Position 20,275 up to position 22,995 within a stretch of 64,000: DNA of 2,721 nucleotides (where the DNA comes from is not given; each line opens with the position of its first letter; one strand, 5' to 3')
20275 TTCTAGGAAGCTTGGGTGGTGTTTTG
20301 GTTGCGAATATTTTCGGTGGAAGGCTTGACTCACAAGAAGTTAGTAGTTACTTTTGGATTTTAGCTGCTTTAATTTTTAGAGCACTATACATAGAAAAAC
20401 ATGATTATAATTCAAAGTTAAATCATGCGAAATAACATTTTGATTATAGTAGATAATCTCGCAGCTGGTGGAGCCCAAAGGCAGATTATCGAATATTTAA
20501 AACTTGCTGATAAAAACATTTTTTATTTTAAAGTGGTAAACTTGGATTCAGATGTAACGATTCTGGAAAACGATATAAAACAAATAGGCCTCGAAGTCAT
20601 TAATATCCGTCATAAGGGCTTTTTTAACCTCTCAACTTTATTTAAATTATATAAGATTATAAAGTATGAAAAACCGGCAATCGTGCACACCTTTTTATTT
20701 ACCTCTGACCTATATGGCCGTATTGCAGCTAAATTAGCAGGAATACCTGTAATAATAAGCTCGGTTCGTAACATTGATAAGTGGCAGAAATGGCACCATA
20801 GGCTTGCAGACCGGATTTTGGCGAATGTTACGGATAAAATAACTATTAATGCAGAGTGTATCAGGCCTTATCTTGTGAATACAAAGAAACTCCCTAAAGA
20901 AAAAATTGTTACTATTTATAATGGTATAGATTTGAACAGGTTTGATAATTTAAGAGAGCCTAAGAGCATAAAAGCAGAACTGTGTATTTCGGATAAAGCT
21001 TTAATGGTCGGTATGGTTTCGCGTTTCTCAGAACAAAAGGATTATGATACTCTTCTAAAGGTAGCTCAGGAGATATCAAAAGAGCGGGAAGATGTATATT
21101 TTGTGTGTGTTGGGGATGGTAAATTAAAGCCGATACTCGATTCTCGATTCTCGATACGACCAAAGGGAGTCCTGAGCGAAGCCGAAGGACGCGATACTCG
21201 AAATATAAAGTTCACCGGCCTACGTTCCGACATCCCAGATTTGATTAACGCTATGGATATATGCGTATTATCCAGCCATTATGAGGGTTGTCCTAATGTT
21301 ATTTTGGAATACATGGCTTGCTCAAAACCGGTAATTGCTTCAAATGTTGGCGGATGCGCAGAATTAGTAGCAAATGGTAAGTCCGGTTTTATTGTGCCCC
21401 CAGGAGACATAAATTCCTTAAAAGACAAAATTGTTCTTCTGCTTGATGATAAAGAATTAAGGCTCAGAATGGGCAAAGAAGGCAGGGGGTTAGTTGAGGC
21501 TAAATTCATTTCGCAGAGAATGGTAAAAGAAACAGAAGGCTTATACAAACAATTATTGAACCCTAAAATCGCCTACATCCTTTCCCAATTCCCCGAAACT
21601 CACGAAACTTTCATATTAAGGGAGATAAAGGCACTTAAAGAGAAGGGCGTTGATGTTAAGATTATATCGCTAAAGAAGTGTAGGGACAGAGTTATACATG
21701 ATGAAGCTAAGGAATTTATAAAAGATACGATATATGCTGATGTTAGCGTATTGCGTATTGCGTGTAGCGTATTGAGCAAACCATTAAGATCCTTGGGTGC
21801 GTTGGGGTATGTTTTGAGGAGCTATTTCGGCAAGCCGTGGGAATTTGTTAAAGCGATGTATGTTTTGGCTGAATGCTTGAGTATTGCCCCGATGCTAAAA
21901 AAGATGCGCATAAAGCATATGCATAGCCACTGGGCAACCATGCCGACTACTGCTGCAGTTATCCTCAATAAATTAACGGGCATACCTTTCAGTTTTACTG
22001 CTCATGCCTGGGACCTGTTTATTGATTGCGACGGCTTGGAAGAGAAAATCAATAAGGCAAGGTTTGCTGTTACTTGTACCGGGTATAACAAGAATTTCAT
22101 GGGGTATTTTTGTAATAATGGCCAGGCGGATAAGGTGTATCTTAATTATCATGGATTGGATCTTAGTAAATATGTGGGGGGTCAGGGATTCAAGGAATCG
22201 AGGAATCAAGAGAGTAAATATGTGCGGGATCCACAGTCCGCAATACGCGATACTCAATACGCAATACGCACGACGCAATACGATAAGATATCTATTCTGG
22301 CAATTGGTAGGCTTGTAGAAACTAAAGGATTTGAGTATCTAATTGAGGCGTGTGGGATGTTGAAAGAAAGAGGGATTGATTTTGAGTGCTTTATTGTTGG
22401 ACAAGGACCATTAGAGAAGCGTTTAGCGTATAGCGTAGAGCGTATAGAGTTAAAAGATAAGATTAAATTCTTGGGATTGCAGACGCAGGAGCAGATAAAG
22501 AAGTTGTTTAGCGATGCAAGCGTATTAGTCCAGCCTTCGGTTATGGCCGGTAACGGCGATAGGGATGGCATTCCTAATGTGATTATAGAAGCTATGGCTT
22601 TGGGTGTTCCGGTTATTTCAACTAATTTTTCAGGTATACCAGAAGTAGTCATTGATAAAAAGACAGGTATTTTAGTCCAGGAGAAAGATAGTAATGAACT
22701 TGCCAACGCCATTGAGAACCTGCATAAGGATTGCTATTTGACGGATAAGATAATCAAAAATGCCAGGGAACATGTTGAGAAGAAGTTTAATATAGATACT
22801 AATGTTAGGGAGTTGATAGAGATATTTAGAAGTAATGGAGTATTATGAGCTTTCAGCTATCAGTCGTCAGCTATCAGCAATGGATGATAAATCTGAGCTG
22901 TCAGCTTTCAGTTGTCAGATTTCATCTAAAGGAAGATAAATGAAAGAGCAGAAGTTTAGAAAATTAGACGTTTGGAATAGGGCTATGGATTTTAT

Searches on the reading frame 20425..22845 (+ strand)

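Call 36: search_protein_families(library=pfam, proteins=[window:20425-22845:+], max_evalue=0.00001)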
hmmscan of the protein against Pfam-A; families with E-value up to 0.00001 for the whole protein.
window:20425-22845:+ (807 aa): 7 families
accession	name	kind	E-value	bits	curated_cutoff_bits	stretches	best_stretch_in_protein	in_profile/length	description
PF00534.26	Glycos_transf_1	-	2e-75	252.5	26.4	2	620-782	14-171/172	Glycosyl transferases group 1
PF13692.12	Glyco_trans_1_4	-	9.6e-70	233.8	27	2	623-769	3-142/142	Glycosyl transferases group 1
PF13439.12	Glyco_transf_4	-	2.1e-21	77.1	28.5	1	15-172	2-170/170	Glycosyltransferase Family 4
PF13477.12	Glyco_trans_4_2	-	2.8e-17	63.6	23.4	1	43-113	28-106/139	Glycosyl transferase 4-like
PF13579.12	Glyco_trans_4_4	-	6.9e-15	56.2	29.7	1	62-167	50-158/158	Glycosyl transferase 4-like domain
PF13524.12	Glyco_trans_1_2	-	5e-13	49.7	25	0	672-798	27-143/144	Glycosyl transferase-like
PF20706.3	GT4-conflict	-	4.3e-10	39.6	26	1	603-795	179-383/385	Family 4 Glycosyltransferase in conflict systems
